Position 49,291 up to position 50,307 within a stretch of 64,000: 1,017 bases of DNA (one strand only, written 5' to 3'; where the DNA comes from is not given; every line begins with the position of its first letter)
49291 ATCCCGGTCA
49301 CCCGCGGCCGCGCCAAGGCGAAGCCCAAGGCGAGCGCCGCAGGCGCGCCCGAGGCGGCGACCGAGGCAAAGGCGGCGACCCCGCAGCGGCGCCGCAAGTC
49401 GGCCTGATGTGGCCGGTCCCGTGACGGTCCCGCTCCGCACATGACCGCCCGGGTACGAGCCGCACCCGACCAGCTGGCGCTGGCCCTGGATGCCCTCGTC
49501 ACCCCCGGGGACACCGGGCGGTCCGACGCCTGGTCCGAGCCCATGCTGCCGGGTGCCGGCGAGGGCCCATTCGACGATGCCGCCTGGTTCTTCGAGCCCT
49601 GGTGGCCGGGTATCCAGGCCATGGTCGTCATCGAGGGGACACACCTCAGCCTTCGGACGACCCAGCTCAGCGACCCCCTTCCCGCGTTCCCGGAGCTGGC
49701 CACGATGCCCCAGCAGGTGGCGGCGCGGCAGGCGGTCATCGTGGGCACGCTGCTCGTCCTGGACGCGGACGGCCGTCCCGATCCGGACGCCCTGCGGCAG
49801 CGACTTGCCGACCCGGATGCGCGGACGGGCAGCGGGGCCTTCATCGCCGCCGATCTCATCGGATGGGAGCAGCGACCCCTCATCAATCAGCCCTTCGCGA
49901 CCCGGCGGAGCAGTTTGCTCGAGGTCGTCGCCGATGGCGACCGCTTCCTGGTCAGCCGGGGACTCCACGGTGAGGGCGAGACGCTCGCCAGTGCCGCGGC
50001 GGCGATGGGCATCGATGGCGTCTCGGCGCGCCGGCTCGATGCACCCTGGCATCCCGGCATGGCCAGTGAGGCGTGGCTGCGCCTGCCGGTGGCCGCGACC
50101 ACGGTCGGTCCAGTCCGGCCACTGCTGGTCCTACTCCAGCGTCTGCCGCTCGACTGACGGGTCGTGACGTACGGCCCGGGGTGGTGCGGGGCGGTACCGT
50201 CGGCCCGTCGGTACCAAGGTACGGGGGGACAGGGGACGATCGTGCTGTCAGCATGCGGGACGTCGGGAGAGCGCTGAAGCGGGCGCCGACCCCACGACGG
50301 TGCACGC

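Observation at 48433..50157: Ku gene followed by a ligase-like nucleotidyltransferase domain whose catalytic lysines are all substituted; no LigD in the window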

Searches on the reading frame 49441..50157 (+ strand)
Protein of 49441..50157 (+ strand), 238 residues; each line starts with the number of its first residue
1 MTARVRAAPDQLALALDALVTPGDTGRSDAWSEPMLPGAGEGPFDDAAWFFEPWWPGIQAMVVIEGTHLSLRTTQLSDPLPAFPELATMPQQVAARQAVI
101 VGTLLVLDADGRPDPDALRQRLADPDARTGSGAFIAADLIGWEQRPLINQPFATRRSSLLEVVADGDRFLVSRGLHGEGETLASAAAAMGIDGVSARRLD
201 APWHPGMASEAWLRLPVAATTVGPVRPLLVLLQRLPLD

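Call 3: search_protein_families(library=pfam, proteins=[window:49441-50157:+], max_evalue=1)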
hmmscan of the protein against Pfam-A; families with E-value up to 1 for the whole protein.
window:49441-50157:+ (238 aa): 1 family
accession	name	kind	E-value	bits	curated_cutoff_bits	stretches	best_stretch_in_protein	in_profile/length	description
PF01068.26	DNA_ligase_A_M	-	6.1e-05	23.2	26.2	1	48-214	21-202/204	ATP dependent DNA ligase domain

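Call 4: search_protein_families(library=ncbifam, proteins=[window:49441-50157:+], max_evalue=1)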
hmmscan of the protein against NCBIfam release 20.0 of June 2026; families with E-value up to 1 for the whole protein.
window:49441-50157:+ (238 aa): 11 families
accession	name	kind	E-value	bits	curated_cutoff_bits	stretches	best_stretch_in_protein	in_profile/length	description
NF007210.0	PRK09632.1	equivalog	8.4e-26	90.5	989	1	32-215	478-657/781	ATP-dependent DNA ligase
TIGR02779.1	NHEJ_ligase_lig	equivalog_domain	9.1e-21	74.4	227.75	1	40-215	7-183/302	non-homologous end-joining DNA ligase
NF006078.0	PRK08224.1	equivalog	2.5e-15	56.3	296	1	34-207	11-191/350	ATP-dependent DNA ligase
TIGR02776.1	NHEJ_ligase_prk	equivalog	4.6e-15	55.5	373.2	1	48-215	6-175/587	DNA ligase D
NF004628.0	PRK05972.1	subfamily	8e-15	54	895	1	33-215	245-426/870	ATP-dependent DNA ligase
NF005796.0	PRK07636.1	subfamily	2.4e-13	49.9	337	1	33-214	4-183/275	ATP-dependent DNA ligase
NF002868.0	PRK03180.1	equivalog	1.1e-08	34.3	641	1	57-216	214-380/509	ATP-dependent DNA ligase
NF006701.0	PRK09247.1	equivalog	2.7e-07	29.9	543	1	45-214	223-404/540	ATP-dependent DNA ligase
TIGR04120.1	DNA_lig_bact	equivalog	4.5e-07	29.2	400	1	45-217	219-398/526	cisplatin damage response ATP-dependent DNA ligase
NF041331.1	LigA_Halo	equivalog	0.0041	15.7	830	1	68-214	269-424/552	ATP-dependent DNA ligase LigA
NF053846.1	glyco_with_XrtP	equivalog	0.11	11.1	520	1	83-122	119-155/440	XrtP-associated glycosyltransferase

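Call 5: search_solved_structures(query=window:49441-50157:+, max_evalue=0.01, show_alignments=3)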
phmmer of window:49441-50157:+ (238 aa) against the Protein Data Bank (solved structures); distinct sequences matched with E-value up to 0.01: 8.
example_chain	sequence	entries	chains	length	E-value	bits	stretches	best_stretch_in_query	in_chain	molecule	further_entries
6nhx_A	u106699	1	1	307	1.2e-13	54.3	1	45-214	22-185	ATP-dependent DNA ligase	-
6nhz_A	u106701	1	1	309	1.2e-13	54.3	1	45-214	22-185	ATP-dependent DNA ligase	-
1vs0_A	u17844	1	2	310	2.1e-13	53.5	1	45-214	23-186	Putative DNA ligase-like protein Rv0938/MT0965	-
2cfm_A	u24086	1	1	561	1.5e-08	37.6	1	51-216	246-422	THERMOSTABLE DNA LIGASE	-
9df9_A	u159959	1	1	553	8.1e-06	28.7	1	51-216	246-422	DNA ligase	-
3rr5_A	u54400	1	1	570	1e-05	28.4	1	51-216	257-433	DNA ligase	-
9dfa_A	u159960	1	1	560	1.3e-05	28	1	51-216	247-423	DNA ligase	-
4eq5_A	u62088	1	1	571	2.6e-05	27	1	51-216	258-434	DNA ligase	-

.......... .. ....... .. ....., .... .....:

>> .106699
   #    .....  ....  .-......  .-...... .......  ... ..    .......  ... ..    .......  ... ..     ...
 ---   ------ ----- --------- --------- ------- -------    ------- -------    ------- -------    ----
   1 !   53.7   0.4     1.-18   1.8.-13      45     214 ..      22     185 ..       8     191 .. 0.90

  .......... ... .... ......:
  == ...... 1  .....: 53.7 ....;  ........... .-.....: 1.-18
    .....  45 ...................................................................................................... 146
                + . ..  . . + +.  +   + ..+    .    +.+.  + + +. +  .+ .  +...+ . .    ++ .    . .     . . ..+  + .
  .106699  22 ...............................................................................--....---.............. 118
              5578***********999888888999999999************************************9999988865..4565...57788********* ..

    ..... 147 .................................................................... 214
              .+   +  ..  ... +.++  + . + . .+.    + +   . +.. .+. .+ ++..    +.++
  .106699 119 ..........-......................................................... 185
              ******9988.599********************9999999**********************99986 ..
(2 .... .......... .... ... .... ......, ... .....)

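Call 6: find_homologous_proteins(query=window:49441-50157:+, max_evalue=0.001)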
Query window:49441-50157:+ (238 aa): 693 proteins with E <= 0.001 among 5904 candidates; the best 120 are listed.
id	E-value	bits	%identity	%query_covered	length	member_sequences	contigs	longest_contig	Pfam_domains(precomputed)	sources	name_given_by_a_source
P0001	6.1e-150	515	100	100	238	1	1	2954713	-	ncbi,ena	-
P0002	2.3e-111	389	76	95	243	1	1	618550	-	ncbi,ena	-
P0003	2.4e-95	337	66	95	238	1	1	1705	PF01068.27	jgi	jgi:bifunctional non-homologous end joining protein LigD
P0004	3.2e-93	330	65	95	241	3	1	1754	PF01068.27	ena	-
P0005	1.1e-89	318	64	95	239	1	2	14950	-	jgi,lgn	jgi:bifunctional non-homologous end joining protein LigD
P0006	6.4e-89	316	62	94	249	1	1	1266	-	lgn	-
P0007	4.3e-88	313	64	95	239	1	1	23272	-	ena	-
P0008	1.0e-87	312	63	95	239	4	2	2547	-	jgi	jgi:bifunctional non-homologous end joining protein LigD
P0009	2.0e-86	307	64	100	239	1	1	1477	-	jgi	jgi:ATP-dependent DNA ligase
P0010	4.1e-86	306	60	95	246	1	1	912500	-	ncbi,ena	-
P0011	4.6e-86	306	65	95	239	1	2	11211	-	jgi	jgi:bifunctional non-homologous end joining protein LigD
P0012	3.2e-85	304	61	95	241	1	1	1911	-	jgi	jgi:bifunctional non-homologous end joining protein LigD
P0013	8.7e-85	302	69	80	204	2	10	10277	-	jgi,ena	-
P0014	3.2e-84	300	61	95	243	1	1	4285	-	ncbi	-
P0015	6.3e-84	299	66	80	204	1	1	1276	-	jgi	jgi:bifunctional non-homologous end joining protein LigD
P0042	3.2e-70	254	59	79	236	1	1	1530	PF01068.27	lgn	-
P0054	1.1e-67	246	53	90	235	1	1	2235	PF01068.27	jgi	jgi:bifunctional non-homologous end joining protein LigD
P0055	2.6e-67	245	54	91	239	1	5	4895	PF01068.27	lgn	-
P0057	3.8e-66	241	57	79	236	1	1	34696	PF01068.27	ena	-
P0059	7.0e-65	237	56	87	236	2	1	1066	PF01068.27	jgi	jgi:bifunctional non-homologous end joining protein LigD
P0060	1.4e-64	236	58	77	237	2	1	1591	PF01068.27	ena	-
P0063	7.4e-64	234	56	78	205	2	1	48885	PF01068.27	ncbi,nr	ncbi:MAG: bifunctional non-ous end joining protein LigD [Chloroflexota bacterium]|nr:bifunctional no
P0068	5.5e-63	231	52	90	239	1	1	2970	PF01068.27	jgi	jgi:bifunctional non-homologous end joining protein LigD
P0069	5.8e-63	231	52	89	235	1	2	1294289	PF01068.27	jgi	jgi:bifunctional non-homologous end joining protein LigD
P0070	1.0e-62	230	55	78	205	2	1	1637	PF01068.27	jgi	jgi:bifunctional non-homologous end joining protein LigD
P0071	1.4e-62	229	55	79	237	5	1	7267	PF01068.27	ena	-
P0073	1.8e-62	229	51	92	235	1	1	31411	PF01068.27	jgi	jgi:bifunctional non-homologous end joining protein LigD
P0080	1.5e-61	226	49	92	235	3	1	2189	PF01068.27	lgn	-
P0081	1.6e-61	226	49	92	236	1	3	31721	PF01068.27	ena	-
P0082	1.7e-61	226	50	92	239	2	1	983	PF01068.27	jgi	jgi:bifunctional non-homologous end joining protein LigD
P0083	2.0e-61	226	54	86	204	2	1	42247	PF01068.27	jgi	jgi:bifunctional non-homologous end joining protein LigD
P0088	3.2e-61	225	50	91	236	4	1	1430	PF01068.27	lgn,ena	-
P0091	1.1e-60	223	51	89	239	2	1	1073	PF01068.27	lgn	-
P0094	1.6e-60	223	50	100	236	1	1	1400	PF01068.27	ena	-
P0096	1.8e-60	222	54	85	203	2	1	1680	PF01068.27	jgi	jgi:bifunctional non-homologous end joining protein LigD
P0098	3.0e-60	222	53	85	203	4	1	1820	PF01068.27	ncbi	-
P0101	3.9e-60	221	48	92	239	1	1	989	PF01068.27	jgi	jgi:bifunctional non-homologous end joining protein LigD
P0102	4.6e-60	221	49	92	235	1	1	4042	PF01068.27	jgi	jgi:bifunctional non-homologous end joining protein LigD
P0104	5.7e-60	221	52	79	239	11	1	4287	PF01068.27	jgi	-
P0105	6.6e-60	221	46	92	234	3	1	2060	PF01068.27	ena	-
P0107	1.2e-59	220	50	90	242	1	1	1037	PF01068.27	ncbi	-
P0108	1.2e-59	220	51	80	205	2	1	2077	PF01068.27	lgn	-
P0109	1.4e-59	220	48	91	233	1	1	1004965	-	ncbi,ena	-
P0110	2.0e-59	219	50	89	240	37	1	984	PF01068.27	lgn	-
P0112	3.2e-59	218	52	81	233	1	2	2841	PF01068.27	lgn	-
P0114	4.3e-59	218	50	89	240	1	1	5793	PF01068.27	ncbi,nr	ncbi:MAG: hypothetical protein M3395_05295 [Chloroflexota bacterium]|nr:hypothetical protein [Chloro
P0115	4.5e-59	218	55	83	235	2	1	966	PF01068.27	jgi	jgi:bifunctional non-homologous end joining protein LigD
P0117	7.0e-59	217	48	96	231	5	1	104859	PF01068.27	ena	-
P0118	7.2e-59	217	54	78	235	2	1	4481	PF01068.27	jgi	jgi:bifunctional non-homologous end joining protein LigD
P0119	7.3e-59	217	47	90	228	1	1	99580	PF01068.27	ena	-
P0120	1.2e-58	216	54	77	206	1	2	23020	PF01068.27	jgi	jgi:bifunctional non-homologous end joining protein LigD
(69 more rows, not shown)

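Call 10: find_encoding_contigs(protein=P0001, flank=10000, max_places=3)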
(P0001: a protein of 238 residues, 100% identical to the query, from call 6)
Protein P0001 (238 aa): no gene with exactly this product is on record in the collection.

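Call 11: find_encoding_contigs(protein=P0002, flank=10000, max_places=3)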
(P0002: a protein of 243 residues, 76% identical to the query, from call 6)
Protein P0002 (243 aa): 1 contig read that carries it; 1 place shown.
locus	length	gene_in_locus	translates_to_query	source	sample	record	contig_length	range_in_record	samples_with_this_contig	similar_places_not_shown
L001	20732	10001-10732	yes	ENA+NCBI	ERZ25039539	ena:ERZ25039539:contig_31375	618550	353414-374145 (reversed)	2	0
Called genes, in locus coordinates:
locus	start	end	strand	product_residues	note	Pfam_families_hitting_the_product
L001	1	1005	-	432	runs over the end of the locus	PF00675:Peptidase_M16, PF05193:Peptidase_M16_C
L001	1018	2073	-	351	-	-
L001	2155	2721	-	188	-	PF13671:AAA_33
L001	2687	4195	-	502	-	PF25596:CPSase_L_D1, PF02786:CPSase_L_D2, PF07478:Dala_Dala_lig_C (faint), PF15632:ATPgrasp_Ter, PF02142:MGS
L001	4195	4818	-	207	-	-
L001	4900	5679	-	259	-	PF02786:CPSase_L_D2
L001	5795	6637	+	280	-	-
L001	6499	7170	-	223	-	PF00988:CPSase_sm_chain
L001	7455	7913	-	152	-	PF12732:YtxH (weak)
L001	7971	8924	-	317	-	PF00657:Lipase_GDSL, PF13472:Lipase_GDSL_2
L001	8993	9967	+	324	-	PF02735:Ku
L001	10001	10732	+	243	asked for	-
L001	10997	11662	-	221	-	PF10502:Peptidase_S26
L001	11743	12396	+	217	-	-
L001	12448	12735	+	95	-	PF08922:DUF1905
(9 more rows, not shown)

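Call 12: find_encoding_contigs(protein=P0069, flank=10000, max_places=3)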
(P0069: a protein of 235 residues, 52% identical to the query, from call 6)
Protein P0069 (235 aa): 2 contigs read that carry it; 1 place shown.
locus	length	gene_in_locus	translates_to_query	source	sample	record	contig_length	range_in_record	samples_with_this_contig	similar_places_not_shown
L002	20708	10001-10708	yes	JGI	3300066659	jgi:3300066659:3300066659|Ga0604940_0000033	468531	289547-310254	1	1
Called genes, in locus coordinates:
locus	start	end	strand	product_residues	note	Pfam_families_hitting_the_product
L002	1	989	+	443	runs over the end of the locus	PF07690:MFS_1, PF03209:PUCC (faint), PF13347:MFS_2, PF07690:MFS_1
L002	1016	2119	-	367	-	-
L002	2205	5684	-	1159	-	PF25596:CPSase_L_D1, PF02786:CPSase_L_D2, PF02787:CPSase_L_D3, PF25596:CPSase_L_D1, PF02655:ATP-grasp_3 (weak), PF02786:CPSase_L_D2, PF15632:ATPgrasp_Ter, PF02142:MGS, +2 more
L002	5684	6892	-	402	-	PF00988:CPSase_sm_chain, PF00117:GATase, PF07722:Peptidase_C26 (faint)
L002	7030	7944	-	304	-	-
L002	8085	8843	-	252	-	PF00657:Lipase_GDSL, PF13472:Lipase_GDSL_2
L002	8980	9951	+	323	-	PF02735:Ku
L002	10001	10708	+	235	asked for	PF01068:DNA_ligase_A_M (weak)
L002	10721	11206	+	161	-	PF19853:DUF6328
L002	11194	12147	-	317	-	-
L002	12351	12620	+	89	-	-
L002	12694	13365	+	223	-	-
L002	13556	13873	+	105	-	-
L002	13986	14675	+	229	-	-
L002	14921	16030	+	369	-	PF25924:MJECL33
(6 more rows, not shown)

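Call 13: find_encoding_contigs(protein=P0109, flank=10000, max_places=3)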
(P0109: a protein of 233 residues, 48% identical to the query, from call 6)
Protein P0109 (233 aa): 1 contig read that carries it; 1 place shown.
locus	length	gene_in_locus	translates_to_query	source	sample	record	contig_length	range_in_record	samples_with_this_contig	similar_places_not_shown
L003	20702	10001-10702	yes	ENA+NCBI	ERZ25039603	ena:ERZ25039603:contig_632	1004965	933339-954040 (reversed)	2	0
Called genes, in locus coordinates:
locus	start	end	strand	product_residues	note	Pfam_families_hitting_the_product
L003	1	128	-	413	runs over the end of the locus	PF00988:CPSase_sm_chain, PF00117:GATase, PF07722:Peptidase_C26 (faint)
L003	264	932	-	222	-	-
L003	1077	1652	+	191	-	PF00547:Urease_gamma, PF00699:Urease_beta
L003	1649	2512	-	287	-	-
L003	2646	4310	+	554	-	PF00449:Urease_alpha, PF07969:Amidohydro_3 (faint), PF01979:Amidohydro_1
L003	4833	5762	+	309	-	PF02735:Ku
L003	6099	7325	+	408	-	-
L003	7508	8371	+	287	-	PF00413:Peptidase_M10 (weak)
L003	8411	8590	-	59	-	-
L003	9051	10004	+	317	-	PF02735:Ku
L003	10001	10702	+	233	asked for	-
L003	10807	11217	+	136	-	-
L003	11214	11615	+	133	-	PF13473:Cupredoxin_1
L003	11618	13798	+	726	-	PF00884:Sulfatase, PF16347:SGSH_C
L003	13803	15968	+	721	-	PF00884:Sulfatase, PF16347:SGSH_C (weak), PF24514:SpaA_4 (faint)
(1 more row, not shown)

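Call 16: find_related_loci(query=A1, collection=genome_contigs, flank=10000)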
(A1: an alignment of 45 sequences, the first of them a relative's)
Query A1 (238 aa) in genome_contigs; peptide patterns used: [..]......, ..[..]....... (x = any residue, [..] = any of these).
177 stretches matched a pattern; 113 encode a relative of the query (tblastn E <= 1e-3); the best 80 are kept; 80 distinct loci.
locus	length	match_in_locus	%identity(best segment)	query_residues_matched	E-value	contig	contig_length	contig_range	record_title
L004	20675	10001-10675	76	1-225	8e-102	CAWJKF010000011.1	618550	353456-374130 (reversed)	MAG: uncultured Chloroflexia bacterium isolate MFD05442.bin.2.298 genome assembly, contig: contig_31375, whole genome sh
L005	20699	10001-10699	60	1-225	2e-83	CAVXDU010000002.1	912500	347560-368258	MAG: uncultured Chloroflexia bacterium isolate MFD02242.bin.2.271 genome assembly, contig: contig_18086, whole genome sh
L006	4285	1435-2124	61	1-225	2e-80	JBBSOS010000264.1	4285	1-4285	MAG: Candidatus Limnocylindrales bacterium isolate LS6_sbin.37 LS6_sbin.37_K_1377741_L_4285_cov_8.0000, whole genome sho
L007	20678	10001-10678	58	31-238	3e-72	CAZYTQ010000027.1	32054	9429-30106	MAG TPA_asm: uncultured Anaerolineaceae bacterium isolate SRP344714_co2_422 genome assembly, contig: NODE_3417_length_32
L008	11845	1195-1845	57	4-221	8e-71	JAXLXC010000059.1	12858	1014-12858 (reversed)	MAG: Chloroflexota bacterium isolate STL-CHL39 C3.138.fa-59, whole genome shotgun sequence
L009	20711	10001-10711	53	5-224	3e-66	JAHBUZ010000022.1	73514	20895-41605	MAG: Chloroflexi bacterium isolate ACE_CHL4 CHL4_22, whole genome shotgun sequence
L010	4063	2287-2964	50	8-237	8e-65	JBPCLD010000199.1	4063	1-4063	MAG: Candidatus Limnocylindrales bacterium isolate TH_ant_mag_69 S1Ck127_559421_flag_1_multi_3.0000_len_4063, whole geno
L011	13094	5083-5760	51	8-237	2e-66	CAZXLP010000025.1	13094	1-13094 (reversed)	MAG TPA_asm: uncultured Anaerolineaceae bacterium isolate SRP136066_co1_296 genome assembly, contig: NODE_5686_length_13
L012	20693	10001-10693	50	6-238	2e-63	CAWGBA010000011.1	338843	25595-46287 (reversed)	MAG: uncultured Chloroflexia bacterium isolate MFD06714.bin.2.115 genome assembly, contig: contig_77980, whole genome sh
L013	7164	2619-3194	52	34-225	3e-62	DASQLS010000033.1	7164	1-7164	MAG TPA_asm: Candidatus Limnocylindrales bacterium isolate SMAG_U11944 k141_2122625, whole genome shotgun sequence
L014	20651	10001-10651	53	2-220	4e-62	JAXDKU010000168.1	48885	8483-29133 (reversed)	MAG: Chloroflexota bacterium isolate BP_601 scaffold_3173225, whole genome shotgun sequence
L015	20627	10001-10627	55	8-219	5e-62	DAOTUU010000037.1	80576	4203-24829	MAG TPA_asm: Chloroflexota bacterium isolate F3_87 k223_194442, whole genome shotgun sequence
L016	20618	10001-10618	52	34-237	2e-60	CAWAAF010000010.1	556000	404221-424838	MAG: uncultured Chloroflexia bacterium isolate MFD00392.bin.2.278 genome assembly, contig: contig_7020, whole genome sho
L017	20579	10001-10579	50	33-225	5e-59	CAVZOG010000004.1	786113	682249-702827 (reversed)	MAG: uncultured Chloroflexia bacterium isolate MFD02840.bin.3.831 genome assembly, contig: contig_39341, whole genome sh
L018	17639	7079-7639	55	34-220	7e-59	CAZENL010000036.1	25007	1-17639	MAG TPA_asm: uncultured Anaerolineaceae bacterium isolate binchicken_co54_452 genome assembly, contig: NODE_3429_length_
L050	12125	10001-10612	45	33-237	5e-47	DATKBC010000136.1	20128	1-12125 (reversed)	MAG TPA_asm: Pleomorphomonadaceae bacterium isolate SMAG_U14410 k141_3877559, whole genome shotgun sequence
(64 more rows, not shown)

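Call 21: predict_structure(alignment_id=A1)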
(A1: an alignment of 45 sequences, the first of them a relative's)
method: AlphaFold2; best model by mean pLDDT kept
length: 238 residues; sequences in the alignment: 45
mean_pLDDT: 86.1   pTM: 0.81
mean pLDDT of the five models: 86.1, 85.5, 85.2, 85.2, 82.1
residues with pLDDT >= 90: 167; 70-90: 19; 50-70: 45; < 50: 7
segments of 3 or more residues with pLDDT < 50: none
pLDDT, mean of each block of 10 residues (from residue 1): 57 53 57 88 85 95 95 89 96 97 96 95 94 98 96 98 95 94 89 95 95 87 57 60
secondary structure, 60 per line:
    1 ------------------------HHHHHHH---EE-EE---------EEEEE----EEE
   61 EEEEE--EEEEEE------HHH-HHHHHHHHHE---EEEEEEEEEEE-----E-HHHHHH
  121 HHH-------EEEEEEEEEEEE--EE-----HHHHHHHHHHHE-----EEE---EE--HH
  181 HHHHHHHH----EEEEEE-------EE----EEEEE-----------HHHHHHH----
elements in order: H25-31 E49-53 E58-65 E68-73 H84-92 E97-107 H115-123 E131-142 H152-162 E169-171 H179-188 E193-198 E212-216 H228-234
